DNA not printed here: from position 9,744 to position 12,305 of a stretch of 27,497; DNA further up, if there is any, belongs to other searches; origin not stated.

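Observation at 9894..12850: Compact glycyl radical enzyme with C-x-E active site and atypical Gly motif, plus short activase; substrate unknown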

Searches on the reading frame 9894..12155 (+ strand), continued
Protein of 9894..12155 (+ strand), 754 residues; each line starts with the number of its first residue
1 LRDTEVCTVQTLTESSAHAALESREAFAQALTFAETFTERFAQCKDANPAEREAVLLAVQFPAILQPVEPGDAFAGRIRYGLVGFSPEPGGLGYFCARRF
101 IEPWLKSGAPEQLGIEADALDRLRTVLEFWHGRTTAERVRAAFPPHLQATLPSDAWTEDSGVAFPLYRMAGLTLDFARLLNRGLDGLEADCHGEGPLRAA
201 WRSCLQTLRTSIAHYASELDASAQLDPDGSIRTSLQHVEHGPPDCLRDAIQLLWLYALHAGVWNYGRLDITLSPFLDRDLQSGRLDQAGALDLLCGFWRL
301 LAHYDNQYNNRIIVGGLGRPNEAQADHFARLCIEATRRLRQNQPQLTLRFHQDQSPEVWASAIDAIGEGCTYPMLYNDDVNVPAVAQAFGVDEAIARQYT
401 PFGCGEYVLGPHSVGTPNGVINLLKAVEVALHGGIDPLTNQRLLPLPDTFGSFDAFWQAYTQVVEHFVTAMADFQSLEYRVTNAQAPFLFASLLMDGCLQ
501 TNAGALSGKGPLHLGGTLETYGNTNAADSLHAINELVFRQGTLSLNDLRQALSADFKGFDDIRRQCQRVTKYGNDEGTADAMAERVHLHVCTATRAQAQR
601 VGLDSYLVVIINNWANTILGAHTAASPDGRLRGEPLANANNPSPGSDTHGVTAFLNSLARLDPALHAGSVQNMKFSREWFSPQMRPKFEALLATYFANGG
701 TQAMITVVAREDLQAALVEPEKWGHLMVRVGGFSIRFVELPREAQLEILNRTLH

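Call 6: find_homologous_proteins(query=window:9894-12155:+, max_evalue=1e-10)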
Query window:9894-12155:+ (754 aa): 1383 proteins with E <= 1e-10 among 8000 candidates; the best 120 are listed.
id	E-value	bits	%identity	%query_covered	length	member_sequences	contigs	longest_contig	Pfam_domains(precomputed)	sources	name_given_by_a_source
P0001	0.0e+0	1727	100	99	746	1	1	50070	PF02901.21,PF01228.27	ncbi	-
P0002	6.2e-298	1009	60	99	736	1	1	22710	PF02901.21,PF01228.27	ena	-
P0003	7.4e-290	982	60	99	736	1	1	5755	PF02901.21,PF01228.27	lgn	-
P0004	9.4e-287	972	59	99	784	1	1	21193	PF02901.21,PF01228.27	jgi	jgi:pyruvate-formate lyase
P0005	1.7e-286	971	61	99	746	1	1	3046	PF02901.21,PF01228.27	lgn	-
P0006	3.3e-286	970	59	99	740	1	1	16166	PF02901.21,PF01228.27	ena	-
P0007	1.4e-283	961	59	97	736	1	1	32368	PF02901.21,PF01228.27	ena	-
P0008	1.3e-281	955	59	99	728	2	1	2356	PF02901.21,PF01228.27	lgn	-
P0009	1.3e-281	955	57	99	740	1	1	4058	PF02901.21,PF01228.27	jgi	jgi:pyruvate-formate lyase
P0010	8.4e-280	949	59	99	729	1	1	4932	PF02901.21,PF01228.27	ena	-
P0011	2.5e-279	947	58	99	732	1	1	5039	PF02901.21,PF01228.27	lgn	-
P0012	1.5e-278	945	59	99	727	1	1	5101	PF02901.21,PF01228.27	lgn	-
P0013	5.3e-278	943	57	99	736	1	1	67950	PF02901.21,PF01228.27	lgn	-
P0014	4.1e-277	940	58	99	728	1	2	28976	PF02901.21,PF01228.27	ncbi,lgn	-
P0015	5.8e-277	939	59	99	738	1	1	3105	PF02901.21,PF01228.27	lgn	-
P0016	3.6e-276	937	57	99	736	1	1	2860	PF02901.21,PF01228.27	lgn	-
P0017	5.0e-276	936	60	99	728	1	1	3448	PF02901.21,PF01228.27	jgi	jgi:pyruvate-formate lyase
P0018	3.8e-275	933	57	99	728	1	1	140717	PF02901.21,PF01228.27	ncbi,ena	-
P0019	5.8e-274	929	57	99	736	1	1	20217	PF02901.21,PF01228.27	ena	-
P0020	1.3e-273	928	57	99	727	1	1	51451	PF02901.21,PF01228.27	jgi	-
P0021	1.6e-273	928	57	99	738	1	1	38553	PF02901.21,PF01228.27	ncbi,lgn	-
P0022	1.6e-272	925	56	99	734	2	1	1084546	PF02901.21,PF01228.27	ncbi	ncbi:MAG: pyruvate formate lyase family protein [Puniceicoccaceae bacterium]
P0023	4.8e-272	923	57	96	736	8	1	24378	PF02901.21,PF01228.27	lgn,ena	-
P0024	3.8e-271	920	59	99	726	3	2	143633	PF02901.21,PF01228.27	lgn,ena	-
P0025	8.8e-271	919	57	99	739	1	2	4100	PF02901.21,PF01228.27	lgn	-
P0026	2.4e-270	917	57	99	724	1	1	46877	PF02901.21,PF01228.27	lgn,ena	-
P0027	1.3e-269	915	56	99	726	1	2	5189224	PF02901.21,PF01228.27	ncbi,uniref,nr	ncbi:pyruvate formate lyase family protein [Puniceicoccus vermicola]|uniref:Pyruvate formate-lyase n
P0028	1.5e-269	915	57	99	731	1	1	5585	PF02901.21,PF01228.27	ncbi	-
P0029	4.8e-269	913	56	99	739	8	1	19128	PF02901.21,PF01228.27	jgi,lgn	-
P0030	2.2e-268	911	58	99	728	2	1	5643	PF02901.21,PF01228.27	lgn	-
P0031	3.1e-268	910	56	99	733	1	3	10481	PF02901.21,PF01228.27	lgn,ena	-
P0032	3.4e-268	910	56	99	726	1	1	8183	PF02901.21,PF01228.27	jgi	-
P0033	1.2e-267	908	58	99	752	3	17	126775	PF02901.21,PF01228.27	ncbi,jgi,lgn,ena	-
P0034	2.1e-267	908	55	99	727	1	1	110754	PF02901.21,PF01228.27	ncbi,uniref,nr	ncbi:pyruvate formate lyase family protein [Cerasicoccus maritimus]|uniref:pyruvate formate lyase fa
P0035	3.2e-267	907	56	99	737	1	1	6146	PF02901.21,PF01228.27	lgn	-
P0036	3.6e-267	907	58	99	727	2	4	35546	PF02901.21,PF01228.27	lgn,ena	-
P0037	3.8e-267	907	56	99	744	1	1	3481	PF02901.21,PF01228.27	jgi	-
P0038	1.0e-266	905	56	99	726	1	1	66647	PF02901.21,PF01228.27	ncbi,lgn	-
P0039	1.2e-265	902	57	99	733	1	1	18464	PF02901.21,PF01228.27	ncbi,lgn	-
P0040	4.8e-265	900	59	94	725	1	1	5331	PF02901.21,PF01228.27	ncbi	-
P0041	3.1e-264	897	57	99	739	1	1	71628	PF02901.21,PF01228.27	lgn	-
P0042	3.5e-264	897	55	99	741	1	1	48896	PF02901.21,PF01228.27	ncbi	-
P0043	8.8e-264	896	57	99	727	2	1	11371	PF02901.21,PF01228.27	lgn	-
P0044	7.9e-261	886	55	99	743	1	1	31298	PF02901.21,PF01228.27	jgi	-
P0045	6.4e-260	883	56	99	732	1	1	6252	PF02901.21,PF01228.27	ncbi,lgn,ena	-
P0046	1.4e-259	882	55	99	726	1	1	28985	PF02901.21,PF01228.27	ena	-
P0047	2.3e-259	881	57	98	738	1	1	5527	PF02901.21,PF01228.27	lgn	-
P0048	5.7e-259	880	55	99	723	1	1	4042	PF02901.21,PF01228.27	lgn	-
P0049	1.6e-257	875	53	99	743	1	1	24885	PF02901.21,PF01228.27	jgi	-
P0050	4.2e-257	874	57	95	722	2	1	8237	PF02901.21,PF01228.27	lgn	-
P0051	1.2e-255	869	56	97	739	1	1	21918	PF02901.21,PF01228.27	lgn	-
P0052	4.1e-254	864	53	99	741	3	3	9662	PF02901.21,PF01228.27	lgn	-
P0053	1.4e-253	862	62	85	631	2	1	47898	PF02901.21,PF01228.27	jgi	-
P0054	8.3e-250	850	53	99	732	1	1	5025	PF02901.21,PF01228.27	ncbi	-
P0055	1.8e-247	842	54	99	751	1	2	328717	PF02901.21,PF01228.27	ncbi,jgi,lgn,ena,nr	ncbi:MAG TPA: pyruvate formate lyase family protein [Verrucomicrobiae bacterium]|nr:pyruvate formate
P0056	2.4e-247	841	55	99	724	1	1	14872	PF02901.21,PF01228.27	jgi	jgi:pyruvate-formate lyase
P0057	1.1e-246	839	54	99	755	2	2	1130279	PF02901.21,PF01228.27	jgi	jgi:pyruvate-formate lyase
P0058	3.8e-246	837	54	97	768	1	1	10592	PF02901.21,PF01228.27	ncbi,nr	ncbi:MAG: pyruvate formate lyase family protein [Verrucomicrobiota bacterium]|nr:pyruvate formate ly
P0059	8.4e-245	833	55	97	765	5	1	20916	PF02901.21,PF01228.27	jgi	jgi:pyruvate-formate lyase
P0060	1.4e-243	829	52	99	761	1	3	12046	PF02901.21,PF01228.27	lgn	-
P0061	1.1e-242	826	55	99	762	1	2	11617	PF02901.21,PF01228.27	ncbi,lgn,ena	-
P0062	7.0e-242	823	51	99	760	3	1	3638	PF02901.21,PF01228.27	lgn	-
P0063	1.2e-241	823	53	98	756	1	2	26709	PF02901.21,PF01228.27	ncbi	-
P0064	2.5e-241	821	53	99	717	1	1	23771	PF02901.21,PF01228.27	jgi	jgi:pyruvate-formate lyase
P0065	3.1e-241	821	54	99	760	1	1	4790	PF02901.21,PF01228.27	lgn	-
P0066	3.3e-240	818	52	99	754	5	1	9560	PF02901.21,PF01228.27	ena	-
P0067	1.7e-239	815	55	94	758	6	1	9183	PF02901.21,PF01228.27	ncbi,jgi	jgi:pyruvate-formate lyase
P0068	1.7e-239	815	51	97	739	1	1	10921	PF02901.21,PF01228.27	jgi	jgi:pyruvate-formate lyase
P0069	4.0e-239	814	53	97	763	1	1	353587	PF02901.21,PF01228.27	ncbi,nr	ncbi:MAG: pyruvate formate lyase family protein [Opitutaceae bacterium]|nr:pyruvate formate lyase fa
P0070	4.9e-239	814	51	99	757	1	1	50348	PF02901.21,PF01228.27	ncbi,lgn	ncbi:MAG: pyruvate formate lyase family protein [Akkermansiaceae bacterium]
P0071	6.8e-239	813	54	95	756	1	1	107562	PF02901.21,PF01228.27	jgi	jgi:pyruvate-formate lyase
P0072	1.6e-238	812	54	95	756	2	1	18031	PF02901.21,PF01228.27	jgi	jgi:pyruvate-formate lyase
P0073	1.7e-238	812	53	95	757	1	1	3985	PF02901.21,PF01228.27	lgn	-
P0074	3.0e-238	811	55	93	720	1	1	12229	PF02901.21,PF01228.27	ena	-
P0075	3.1e-238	811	54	99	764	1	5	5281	PF02901.21,PF01228.27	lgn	-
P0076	3.7e-238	811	53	99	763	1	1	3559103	PF02901.21,PF01228.27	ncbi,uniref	ncbi:pyruvate formate lyase family protein [Nibricoccus sp. IMCC34717]|uniref:pyruvate formate lyase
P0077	4.2e-238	811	53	97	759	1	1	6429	PF02901.21,PF01228.27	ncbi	-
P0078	5.8e-238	810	54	95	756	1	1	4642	PF02901.21,PF01228.27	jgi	jgi:pyruvate-formate lyase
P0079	9.7e-238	810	51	99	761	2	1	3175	PF02901.21,PF01228.27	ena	-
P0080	1.3e-237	809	54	93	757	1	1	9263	PF02901.21,PF01228.27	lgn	-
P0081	1.9e-237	809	53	97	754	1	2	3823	PF02901.21,PF01228.27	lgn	-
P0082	4.8e-237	807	51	99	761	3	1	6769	PF02901.21,PF01228.27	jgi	-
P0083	8.8e-237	806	52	99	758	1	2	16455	PF02901.21,PF01228.27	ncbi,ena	-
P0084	2.8e-236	805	53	95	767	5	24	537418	PF02901.21,PF01228.27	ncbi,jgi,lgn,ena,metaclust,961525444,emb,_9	jgi:pyruvate-formate lyase|metaclust:\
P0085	4.7e-236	804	51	99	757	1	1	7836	PF02901.21,PF01228.27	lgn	-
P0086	6.0e-236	804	52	99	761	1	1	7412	PF02901.21,PF01228.27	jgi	jgi:pyruvate-formate lyase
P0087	1.1e-235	803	54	95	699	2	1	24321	PF02901.21,PF01228.27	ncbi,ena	ncbi:MAG: pyruvate formate lyase family protein [Verrucomicrobiota bacterium]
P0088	1.5e-235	802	52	100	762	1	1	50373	PF02901.21,PF01228.27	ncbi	ncbi:MAG: pyruvate formate lyase family protein [Verrucomicrobiota bacterium]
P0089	1.2e-234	799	53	97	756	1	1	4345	PF02901.21,PF01228.27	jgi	-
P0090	1.6e-234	799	53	95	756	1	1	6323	PF02901.21,PF01228.27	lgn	-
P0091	3.7e-234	798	53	94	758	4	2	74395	PF02901.21,PF01228.27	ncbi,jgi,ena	jgi:pyruvate-formate lyase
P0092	4.5e-234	798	51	99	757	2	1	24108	PF02901.21,PF01228.27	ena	-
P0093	5.0e-234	797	52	97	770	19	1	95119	PF02901.21,PF01228.27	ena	-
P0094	8.9e-234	797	56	90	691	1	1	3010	PF02901.21,PF01228.27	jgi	jgi:pyruvate-formate lyase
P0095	9.7e-234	796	50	99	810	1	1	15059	PF02901.21,PF01228.27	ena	-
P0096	1.3e-233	796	51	97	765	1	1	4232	PF02901.21,PF01228.27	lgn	-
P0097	1.4e-233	796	52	99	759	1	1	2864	PF02901.21,PF01228.27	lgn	-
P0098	3.7e-233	794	51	99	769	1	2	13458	PF02901.21,PF01228.27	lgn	-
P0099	7.3e-233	793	50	99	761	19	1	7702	PF02901.21,PF01228.27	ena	-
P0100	7.9e-233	793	51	99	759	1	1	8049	PF02901.21,PF01228.27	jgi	jgi:pyruvate-formate lyase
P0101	8.1e-233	793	53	99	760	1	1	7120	PF02901.21,PF01228.27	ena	-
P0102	1.2e-232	793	52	99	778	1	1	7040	PF02901.21,PF01228.27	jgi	jgi:pyruvate-formate lyase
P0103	1.4e-232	793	51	99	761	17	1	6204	PF02901.21,PF01228.27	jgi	jgi:pyruvate-formate lyase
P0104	3.1e-232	791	50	99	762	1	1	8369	PF02901.21,PF01228.27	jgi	jgi:pyruvate-formate lyase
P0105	6.8e-232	790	50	99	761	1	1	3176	PF02901.21,PF01228.27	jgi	jgi:pyruvate-formate lyase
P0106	9.5e-232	790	52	97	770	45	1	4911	PF02901.21,PF01228.27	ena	-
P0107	9.9e-232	790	52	97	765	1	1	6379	PF02901.21,PF01228.27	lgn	-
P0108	1.0e-231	790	50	99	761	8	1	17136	PF02901.21,PF01228.27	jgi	-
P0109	2.0e-231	789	50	99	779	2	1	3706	PF02901.21,PF01228.27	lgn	-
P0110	2.9e-231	788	50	99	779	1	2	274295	PF02901.21,PF01228.27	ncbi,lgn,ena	-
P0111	4.8e-231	787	51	97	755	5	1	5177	PF02901.21,PF01228.27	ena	-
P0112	6.9e-231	787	51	99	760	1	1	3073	PF02901.21,PF01228.27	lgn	-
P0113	1.7e-230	786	52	97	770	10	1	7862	PF02901.21,PF01228.27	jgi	jgi:pyruvate-formate lyase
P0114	2.4e-230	785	51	97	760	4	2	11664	PF02901.21,PF01228.27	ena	-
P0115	4.2e-230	784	52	97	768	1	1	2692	PF02901.21,PF01228.27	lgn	-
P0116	1.3e-229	783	52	97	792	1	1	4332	PF02901.21,PF01228.27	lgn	-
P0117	3.8e-229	781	54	93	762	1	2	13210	PF02901.21,PF01228.27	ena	-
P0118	6.4e-228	777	51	100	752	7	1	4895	PF02901.21,PF01228.27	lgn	-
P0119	7.9e-228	777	53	97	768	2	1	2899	PF02901.21,PF01228.27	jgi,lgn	-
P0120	8.0e-228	777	50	99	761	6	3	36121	PF02901.21,PF01228.27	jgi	-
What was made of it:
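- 9918..12158 (+): Glycyl radical enzyme gene. The longest ORF starts at TTG 9894 (754 aa). The likely start is GTG 9918 (746 aa). Residue numbers in this report count from 9894. The 746-aa database copy P0001 (call 6).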

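Call 10: find_encoding_contigs(protein=P0001, flank=10000, max_places=2)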
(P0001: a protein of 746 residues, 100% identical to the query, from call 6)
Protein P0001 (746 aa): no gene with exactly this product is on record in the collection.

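Call 11: find_encoding_contigs(protein=P0027, flank=8000, max_places=2)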
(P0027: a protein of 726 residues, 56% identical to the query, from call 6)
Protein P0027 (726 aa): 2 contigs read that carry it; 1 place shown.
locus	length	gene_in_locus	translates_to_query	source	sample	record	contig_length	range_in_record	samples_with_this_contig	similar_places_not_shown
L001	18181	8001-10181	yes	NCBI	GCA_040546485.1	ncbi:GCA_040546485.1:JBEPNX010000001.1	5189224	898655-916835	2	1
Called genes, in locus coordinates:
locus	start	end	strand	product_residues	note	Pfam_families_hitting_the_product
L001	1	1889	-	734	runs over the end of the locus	PF17389:Bac_rhamnosid6H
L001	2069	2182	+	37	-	-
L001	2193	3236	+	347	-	PF00356:LacI, PF00532:Peripla_BP_1, PF13377:Peripla_BP_3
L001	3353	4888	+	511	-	PF00884:Sulfatase, PF01663:Phosphodiest (faint), PF16347:SGSH_C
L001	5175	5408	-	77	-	-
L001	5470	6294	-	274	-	PF02311:AraC_binding (weak), PF12833:HTH_18, PF00165:HTH_AraC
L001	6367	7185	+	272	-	PF05721:PhyH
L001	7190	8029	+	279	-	PF01261:AP_endonuc_2 (weak)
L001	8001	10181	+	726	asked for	PF02901:PFL-like, PF01228:Gly_radical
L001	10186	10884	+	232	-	PF13353:Fer4_12, PF04055:Radical_SAM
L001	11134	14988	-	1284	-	-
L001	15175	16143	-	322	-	PF14022:DUF4238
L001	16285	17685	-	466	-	PF01609:DDE_Tnp_1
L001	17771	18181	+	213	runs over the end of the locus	-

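Call 12: find_encoding_contigs(protein=P0076, flank=8000, max_places=2)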
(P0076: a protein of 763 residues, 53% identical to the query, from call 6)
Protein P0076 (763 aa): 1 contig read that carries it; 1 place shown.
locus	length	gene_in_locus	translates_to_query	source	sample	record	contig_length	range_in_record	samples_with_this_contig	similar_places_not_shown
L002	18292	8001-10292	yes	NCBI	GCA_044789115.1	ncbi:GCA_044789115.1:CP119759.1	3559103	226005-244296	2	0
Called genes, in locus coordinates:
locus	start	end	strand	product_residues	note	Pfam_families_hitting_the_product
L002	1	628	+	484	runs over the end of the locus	PF00171:Aldedh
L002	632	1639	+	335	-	PF01116:F_bP_aldolase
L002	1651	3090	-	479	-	PF13204:Apiosidase, PF12904:Collagen_bind_2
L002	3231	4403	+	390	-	PF01408:GFO_IDH_MocA, PF22725:GFO_IDH_MocA_C3, PF02894:GFO_IDH_MocA_C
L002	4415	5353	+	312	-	PF01261:AP_endonuc_2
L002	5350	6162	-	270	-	PF02311:AraC_binding, PF07883:Cupin_2, PF00165:HTH_AraC (faint), PF12833:HTH_18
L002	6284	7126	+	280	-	PF05721:PhyH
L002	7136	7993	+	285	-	-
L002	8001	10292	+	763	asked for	PF02901:PFL-like, PF01228:Gly_radical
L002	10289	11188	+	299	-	PF13353:Fer4_12, PF04055:Radical_SAM, PF00037:Fer4 (faint), PF13237:Fer4_10 (weak)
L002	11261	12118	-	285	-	PF00753:Lactamase_B, PF23023:Anti-Pycsar_Apyc1 (weak), PF12706:Lactamase_B_2 (weak)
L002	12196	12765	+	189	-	PF00156:Pribosyltran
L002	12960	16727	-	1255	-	PF07715:Plug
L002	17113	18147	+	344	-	PF00356:LacI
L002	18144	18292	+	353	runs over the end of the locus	PF00356:LacI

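Call 13: find_encoding_contigs(protein=P0013, flank=8000, max_places=2)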
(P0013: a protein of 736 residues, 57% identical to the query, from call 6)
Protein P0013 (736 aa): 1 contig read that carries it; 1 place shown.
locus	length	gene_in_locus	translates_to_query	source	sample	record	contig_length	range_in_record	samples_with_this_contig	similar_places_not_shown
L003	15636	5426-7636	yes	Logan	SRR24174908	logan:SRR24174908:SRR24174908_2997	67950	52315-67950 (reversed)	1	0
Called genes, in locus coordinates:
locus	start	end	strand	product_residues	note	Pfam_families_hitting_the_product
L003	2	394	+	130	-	?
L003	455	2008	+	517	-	PF01055:Glyco_hydro_31_2nd, PF21365:Glyco_hydro_31_3rd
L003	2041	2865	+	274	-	PF00165:HTH_AraC, PF12833:HTH_18, PF00165:HTH_AraC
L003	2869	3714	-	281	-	PF02311:AraC_binding, PF12833:HTH_18, PF00165:HTH_AraC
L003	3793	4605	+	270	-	PF05721:PhyH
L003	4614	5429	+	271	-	PF01261:AP_endonuc_2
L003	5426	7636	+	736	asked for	PF02901:PFL-like, PF01228:Gly_radical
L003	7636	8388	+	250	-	PF13353:Fer4_12, PF04055:Radical_SAM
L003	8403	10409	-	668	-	PF01120:Alpha_L_fucos (weak), PF02638:GHL10 (weak), PF14871:GHL6, PF08532:Glyco_hydro_42M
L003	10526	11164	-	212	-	PF00657:Lipase_GDSL, PF13472:Lipase_GDSL_2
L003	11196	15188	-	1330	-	PF02837:Glyco_hydro_2_N, PF22666:Glyco_hydro_2_N2, PF00703:Glyco_hydro_2, PF02836:Glyco_hydro_2_C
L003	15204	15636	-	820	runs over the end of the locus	PF01074:Glyco_hydro_38N, PF09261:Alpha-mann_mid, PF07748:Glyco_hydro_38C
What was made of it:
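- GH31, the sulfoquinovosidase family, lies beside the cassette in L003 (call 13).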

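Call 14: find_encoding_contigs(protein=P0018, flank=8000, max_places=2)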
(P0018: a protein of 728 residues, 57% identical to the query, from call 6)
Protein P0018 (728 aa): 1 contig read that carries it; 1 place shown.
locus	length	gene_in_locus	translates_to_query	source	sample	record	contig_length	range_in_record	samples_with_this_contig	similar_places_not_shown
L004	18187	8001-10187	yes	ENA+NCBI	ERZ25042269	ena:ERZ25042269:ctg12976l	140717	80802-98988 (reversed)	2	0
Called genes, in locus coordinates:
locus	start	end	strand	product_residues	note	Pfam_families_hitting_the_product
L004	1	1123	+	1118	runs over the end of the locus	PF10633:NPCBM_assoc (weak), PF06452:CBM9_1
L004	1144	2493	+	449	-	PF02055:Glyco_hydro_30, PF02057:Glyco_hydro_59 (weak), PF17189:Glyco_hydro_30C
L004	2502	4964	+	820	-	PF22666:Glyco_hydro_2_N2, PF00703:Glyco_hydro_2, PF17753:Ig_mannosidase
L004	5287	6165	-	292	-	PF02311:AraC_binding (weak), PF12833:HTH_18, PF00165:HTH_AraC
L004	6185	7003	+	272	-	PF05721:PhyH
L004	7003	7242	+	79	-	-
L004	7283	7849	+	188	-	PF00300:His_Phos_1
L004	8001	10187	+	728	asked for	PF02901:PFL-like, PF01228:Gly_radical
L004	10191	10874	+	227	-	PF13353:Fer4_12, PF04055:Radical_SAM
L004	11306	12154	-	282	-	-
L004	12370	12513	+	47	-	-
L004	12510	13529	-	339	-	PF00356:LacI, PF13377:Peripla_BP_3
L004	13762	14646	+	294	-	PF00474:SSF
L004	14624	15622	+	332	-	PF00474:SSF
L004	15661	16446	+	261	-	-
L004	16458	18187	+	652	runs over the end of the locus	PF07940:Hepar_II_III_C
